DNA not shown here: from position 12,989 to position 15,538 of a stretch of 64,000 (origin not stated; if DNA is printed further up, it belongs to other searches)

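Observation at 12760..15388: Two-gene module of a 99-aa orphan plus a ~750-aa DMFase-large-subunit-like protein inside an amine-type ABC importer operon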

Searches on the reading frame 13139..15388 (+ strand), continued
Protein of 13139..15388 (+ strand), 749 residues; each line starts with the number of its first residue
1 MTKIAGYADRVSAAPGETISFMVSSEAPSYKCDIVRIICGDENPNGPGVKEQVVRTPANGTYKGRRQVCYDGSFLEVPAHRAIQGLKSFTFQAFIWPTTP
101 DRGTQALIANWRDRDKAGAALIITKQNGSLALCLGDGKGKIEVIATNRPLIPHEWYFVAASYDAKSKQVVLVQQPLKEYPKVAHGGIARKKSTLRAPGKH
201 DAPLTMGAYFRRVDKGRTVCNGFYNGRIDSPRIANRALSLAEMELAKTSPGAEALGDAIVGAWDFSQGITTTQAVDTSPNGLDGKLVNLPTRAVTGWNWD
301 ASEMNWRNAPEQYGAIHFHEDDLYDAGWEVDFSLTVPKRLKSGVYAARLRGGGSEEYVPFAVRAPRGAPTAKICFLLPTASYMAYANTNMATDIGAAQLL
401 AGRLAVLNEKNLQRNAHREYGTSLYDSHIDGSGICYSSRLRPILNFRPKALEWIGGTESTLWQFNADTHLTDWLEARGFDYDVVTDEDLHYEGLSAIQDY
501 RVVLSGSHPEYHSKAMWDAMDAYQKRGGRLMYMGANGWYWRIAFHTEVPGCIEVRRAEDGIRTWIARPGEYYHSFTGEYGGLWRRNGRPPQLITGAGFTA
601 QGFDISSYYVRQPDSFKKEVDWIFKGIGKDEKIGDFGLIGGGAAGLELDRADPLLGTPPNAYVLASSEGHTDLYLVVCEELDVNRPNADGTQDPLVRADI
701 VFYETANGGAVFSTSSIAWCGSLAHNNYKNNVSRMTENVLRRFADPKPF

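Call 22: find_encoding_contigs(protein=P0122, flank=10000, max_places=2)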
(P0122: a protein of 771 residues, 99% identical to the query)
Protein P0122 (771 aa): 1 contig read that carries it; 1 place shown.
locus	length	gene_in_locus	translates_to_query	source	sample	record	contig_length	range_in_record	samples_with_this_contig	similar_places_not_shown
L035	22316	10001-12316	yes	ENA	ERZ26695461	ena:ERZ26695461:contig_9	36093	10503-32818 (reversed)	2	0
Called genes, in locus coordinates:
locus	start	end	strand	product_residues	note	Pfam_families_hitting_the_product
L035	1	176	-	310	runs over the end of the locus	PF17827:PrmC_N, PF05175:MTS, PF13649:Methyltransf_25, PF13847:Methyltransf_31 (weak)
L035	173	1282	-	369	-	PF03462:PCRF, PF00472:RF-1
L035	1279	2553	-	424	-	PF13393:tRNA-synt_His, PF00587:tRNA-synt_2b, PF03129:HGTP_anticodon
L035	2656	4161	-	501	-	PF13413:HTH_25, PF13464:RodZ_C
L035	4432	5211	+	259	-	PF00106:adh_short, PF08659:KR, PF13561:adh_short_C2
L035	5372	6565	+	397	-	PF13416:SBP_bac_8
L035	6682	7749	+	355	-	PF00005:ABC_tran, PF13304:AAA_21 (faint), PF08402:TOBE_2 (weak)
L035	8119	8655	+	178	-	PF00528:BPD_transp_1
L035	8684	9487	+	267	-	PF00528:BPD_transp_1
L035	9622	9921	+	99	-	PF26354:DMF_alpha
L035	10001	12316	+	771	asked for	PF13385:Laminin_G_3, PF20254:DMFA2_C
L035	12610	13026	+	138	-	PF00106:adh_short, PF13561:adh_short_C2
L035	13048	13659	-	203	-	PF02775:TPP_enzyme_C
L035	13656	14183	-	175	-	PF02776:TPP_enzyme_N (weak)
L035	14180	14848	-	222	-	PF00440:TetR_N (weak)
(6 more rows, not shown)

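Call 24: find_encoding_contigs(protein=P0138, flank=10000, max_places=2)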
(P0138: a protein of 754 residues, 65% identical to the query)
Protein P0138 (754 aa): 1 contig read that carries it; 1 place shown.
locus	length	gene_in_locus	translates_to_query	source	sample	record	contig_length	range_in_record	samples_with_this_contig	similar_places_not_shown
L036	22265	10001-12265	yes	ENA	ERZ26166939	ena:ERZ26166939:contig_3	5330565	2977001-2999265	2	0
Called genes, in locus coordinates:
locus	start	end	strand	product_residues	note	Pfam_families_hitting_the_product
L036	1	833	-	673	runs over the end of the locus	PF02538:Hydantoinase_B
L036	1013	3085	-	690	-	PF05378:Hydant_A_N, PF01968:Hydantoinase_A, PF19278:Hydant_A_C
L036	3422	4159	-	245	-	-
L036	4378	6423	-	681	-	PF05378:Hydant_A_N, PF01968:Hydantoinase_A, PF19278:Hydant_A_C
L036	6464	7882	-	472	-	PF01425:Amidase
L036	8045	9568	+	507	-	PF01425:Amidase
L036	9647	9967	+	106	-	PF26354:DMF_alpha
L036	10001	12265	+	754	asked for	PF13385:Laminin_G_3, PF20254:DMFA2_C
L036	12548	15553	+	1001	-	PF05860:TPS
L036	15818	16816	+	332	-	-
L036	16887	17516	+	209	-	-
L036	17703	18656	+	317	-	PF03865:ShlB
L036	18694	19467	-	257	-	-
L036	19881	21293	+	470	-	PF00211:Guanylate_cyc, PF13428:TPR_14 (faint), PF00515:TPR_1 (faint), PF07719:TPR_2 (faint), PF13181:TPR_8 (faint), PF13414:TPR_11 (faint), PF13431:TPR_17 (faint), PF13432:TPR_16 (faint), +1 more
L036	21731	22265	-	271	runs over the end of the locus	PF06314:ADC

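Call 25: find_encoding_contigs(protein=P0178, flank=10000, max_places=2)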
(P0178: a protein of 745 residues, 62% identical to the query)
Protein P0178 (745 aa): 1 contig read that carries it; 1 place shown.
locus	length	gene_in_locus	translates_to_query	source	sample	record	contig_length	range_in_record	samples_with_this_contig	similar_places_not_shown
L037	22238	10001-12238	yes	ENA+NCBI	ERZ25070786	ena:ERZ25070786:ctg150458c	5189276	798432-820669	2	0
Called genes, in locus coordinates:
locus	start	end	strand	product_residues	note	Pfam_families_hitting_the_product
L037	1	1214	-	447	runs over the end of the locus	-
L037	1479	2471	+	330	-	PF02450:LCAT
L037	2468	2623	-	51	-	PF01979:Amidohydro_1 (weak), PF07969:Amidohydro_3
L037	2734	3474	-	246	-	PF00117:GATase, PF07722:Peptidase_C26 (weak)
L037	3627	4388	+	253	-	PF06267:DUF1028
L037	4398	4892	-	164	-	-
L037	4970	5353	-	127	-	-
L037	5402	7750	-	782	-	PF04879:Molybdop_Fe4S4, PF00384:Molybdopterin, PF01568:Molydop_binding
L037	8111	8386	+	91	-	PF15731:MqsA_antitoxin (weak), PF01381:HTH_3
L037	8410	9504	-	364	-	PF08240:ADH_N, PF00107:ADH_zinc_N, PF13602:ADH_zinc_N_2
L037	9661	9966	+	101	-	PF26354:DMF_alpha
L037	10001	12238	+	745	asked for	PF13385:Laminin_G_3, PF02210:Laminin_G_2 (faint), PF20254:DMFA2_C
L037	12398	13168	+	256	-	PF01936:NYN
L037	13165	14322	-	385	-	PF02771:Acyl-CoA_dh_N, PF02770:Acyl-CoA_dh_M, PF00441:Acyl-CoA_dh_1, PF08028:Acyl-CoA_dh_2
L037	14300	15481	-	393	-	PF01266:DAO (faint), PF01494:FAD_binding_3, PF07992:Pyr_redox_2 (faint)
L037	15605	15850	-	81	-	-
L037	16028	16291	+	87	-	-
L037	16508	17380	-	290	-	PF12760:Zn_ribbon_IS1595, PF12762:DDE_Tnp_IS1595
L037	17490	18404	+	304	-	PF00753:Lactamase_B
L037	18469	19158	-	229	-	-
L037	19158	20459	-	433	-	PF13432:TPR_16 (faint)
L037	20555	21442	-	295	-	PF00753:Lactamase_B (faint), PF12706:Lactamase_B_2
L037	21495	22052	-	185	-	PF01625:PMSR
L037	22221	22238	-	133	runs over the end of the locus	PF21549:PRDM2_PR, PF00856:SET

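Call 26: find_encoding_contigs(protein=P0196, flank=10000, max_places=2)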
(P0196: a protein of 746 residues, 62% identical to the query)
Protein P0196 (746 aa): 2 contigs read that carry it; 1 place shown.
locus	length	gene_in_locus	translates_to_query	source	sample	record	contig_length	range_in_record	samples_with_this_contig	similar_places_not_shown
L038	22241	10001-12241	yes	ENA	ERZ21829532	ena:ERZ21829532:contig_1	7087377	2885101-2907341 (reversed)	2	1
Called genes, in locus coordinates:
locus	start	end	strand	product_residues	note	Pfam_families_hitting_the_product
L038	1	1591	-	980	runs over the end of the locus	PF00486:Trans_reg_C, PF13191:AAA_16, PF13401:AAA_22 (weak), PF13424:TPR_12 (faint)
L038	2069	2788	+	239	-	-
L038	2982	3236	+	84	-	-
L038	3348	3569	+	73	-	PF19891:DUF6364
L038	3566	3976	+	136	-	PF13470:PIN_3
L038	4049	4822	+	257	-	PF06267:DUF1028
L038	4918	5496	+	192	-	PF05685:Uma2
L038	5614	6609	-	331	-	PF00248:Aldo_ket_red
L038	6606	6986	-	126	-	-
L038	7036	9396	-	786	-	PF04879:Molybdop_Fe4S4, PF00384:Molybdopterin, PF01568:Molydop_binding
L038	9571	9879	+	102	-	PF26354:DMF_alpha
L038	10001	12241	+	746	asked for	PF13385:Laminin_G_3, PF20254:DMFA2_C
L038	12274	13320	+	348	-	PF14226:DIOX_N, PF03171:2OG-FeII_Oxy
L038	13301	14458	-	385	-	PF02771:Acyl-CoA_dh_N, PF02770:Acyl-CoA_dh_M, PF00441:Acyl-CoA_dh_1, PF08028:Acyl-CoA_dh_2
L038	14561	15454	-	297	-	PF12706:Lactamase_B_2 (weak)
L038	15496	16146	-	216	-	PF01625:PMSR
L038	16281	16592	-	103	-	PF01910:Thiamine_BP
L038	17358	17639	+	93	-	-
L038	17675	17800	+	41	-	-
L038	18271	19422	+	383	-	PF02543:Carbam_trans_N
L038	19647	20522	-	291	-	PF02739:5_3_exonuc_N, PF01367:5_3_exonuc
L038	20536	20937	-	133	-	PF21549:PRDM2_PR, PF00856:SET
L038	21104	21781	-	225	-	PF04970:LRAT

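Call 29: search_protein_families(library=pfam, proteins=[L017:178-1326:-, L017:2445-3794:+, L017:3832-5154:+, L017:12433-13173:-, L017:13200-13850:+, L017:13230-14960:-, L017:15284-16180:+, L017:16869-18200:+, L017:18227-19573:+, L017:19689-20927:+], max_evalue=0.0001)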
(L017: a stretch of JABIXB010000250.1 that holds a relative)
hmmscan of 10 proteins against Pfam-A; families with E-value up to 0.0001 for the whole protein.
L017:178-1326:- (382 aa): 1 family
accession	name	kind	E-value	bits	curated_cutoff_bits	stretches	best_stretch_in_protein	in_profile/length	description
PF04909.20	Amidohydro_2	-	9.7e-10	39.1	26.4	1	210-380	127-289/289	Amidohydrolase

L017:2445-3794:+ (449 aa): 1 family
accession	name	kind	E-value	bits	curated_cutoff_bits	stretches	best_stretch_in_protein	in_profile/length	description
PF00202.27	Aminotran_3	-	1.1e-91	308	30.5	1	32-439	10-403/403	Aminotransferase class-III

L017:3832-5154:+ (440 aa): 1 family
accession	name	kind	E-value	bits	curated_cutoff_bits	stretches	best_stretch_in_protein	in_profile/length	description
PF00202.27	Aminotran_3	-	2.4e-89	300.3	30.5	1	27-421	11-403/403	Aminotransferase class-III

L017:12433-13173:- (246 aa): 3 families
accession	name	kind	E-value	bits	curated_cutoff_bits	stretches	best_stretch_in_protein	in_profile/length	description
PF07729.17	FCD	-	4e-23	82.6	24.3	1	105-230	1-124/125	FCD domain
PF00392.27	GntR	-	3e-20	72.1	27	1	19-80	3-64/64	Bacterial regulatory proteins, gntR family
PF13412.12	HTH_24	-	6.6e-05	22.8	21.9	0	44-71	21-48/48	Winged helix-turn-helix DNA-binding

L017:13200-13850:+ (216 aa): 0 families

L017:13230-14960:- (576 aa): 3 families
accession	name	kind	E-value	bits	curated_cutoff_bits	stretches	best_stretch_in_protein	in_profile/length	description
PF02129.25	Peptidase_S15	-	2.1e-59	201.8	23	1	21-290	1-261/262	X-Pro dipeptidyl-peptidase (S15 family)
PF08530.16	PepX_C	-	2.9e-48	165.1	22.5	1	326-568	1-216/217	X-Pro dipeptidyl-peptidase C-terminal non-catalytic domain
PF00326.27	Peptidase_S9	-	9.6e-05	22.4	22.6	0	59-141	6-95/213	Prolyl oligopeptidase family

L017:15284-16180:+ (298 aa): 2 families
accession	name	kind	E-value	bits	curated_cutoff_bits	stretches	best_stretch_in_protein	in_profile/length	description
PF13522.11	GATase_6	-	9.5e-17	61.7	27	1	140-271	9-130/130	Glutamine amidotransferase domain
PF13537.11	GATase_7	-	2.7e-15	56.9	25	1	161-276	13-122/123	Glutamine amidotransferase domain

L017:16869-18200:+ (443 aa): 4 families
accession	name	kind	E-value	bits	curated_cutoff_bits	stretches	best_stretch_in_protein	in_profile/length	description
PF01645.23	Glu_synthase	-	4e-96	322.8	20.4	1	74-404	53-368/369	Conserved region in glutamate synthase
PF01070.24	FMN_dh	-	3.5e-12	46.5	24.9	1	214-333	209-311/350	FMN-dependent dehydrogenase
PF00478.31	IMPDH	-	4.7e-07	29.6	25.6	1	215-325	133-237/345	IMP dehydrogenase / GMP reductase domain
PF03060.21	NMO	-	5.5e-07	29.7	28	1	235-337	143-235/331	Nitronate monooxygenase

L017:18227-19573:+ (448 aa): 1 family
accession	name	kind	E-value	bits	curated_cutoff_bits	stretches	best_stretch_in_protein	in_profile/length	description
PF00120.29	Gln-synt_C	-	3.2e-88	296.5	24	1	121-444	2-344/344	Glutamine synthetase, catalytic domain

L017:19689-20927:+ (412 aa): 1 family
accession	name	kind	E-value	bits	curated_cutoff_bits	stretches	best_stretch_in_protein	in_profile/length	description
PF00211.25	Guanylate_cyc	-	1.5e-63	214.2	21.9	1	226-402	5-182/183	Adenylate and Guanylate cyclase catalytic domain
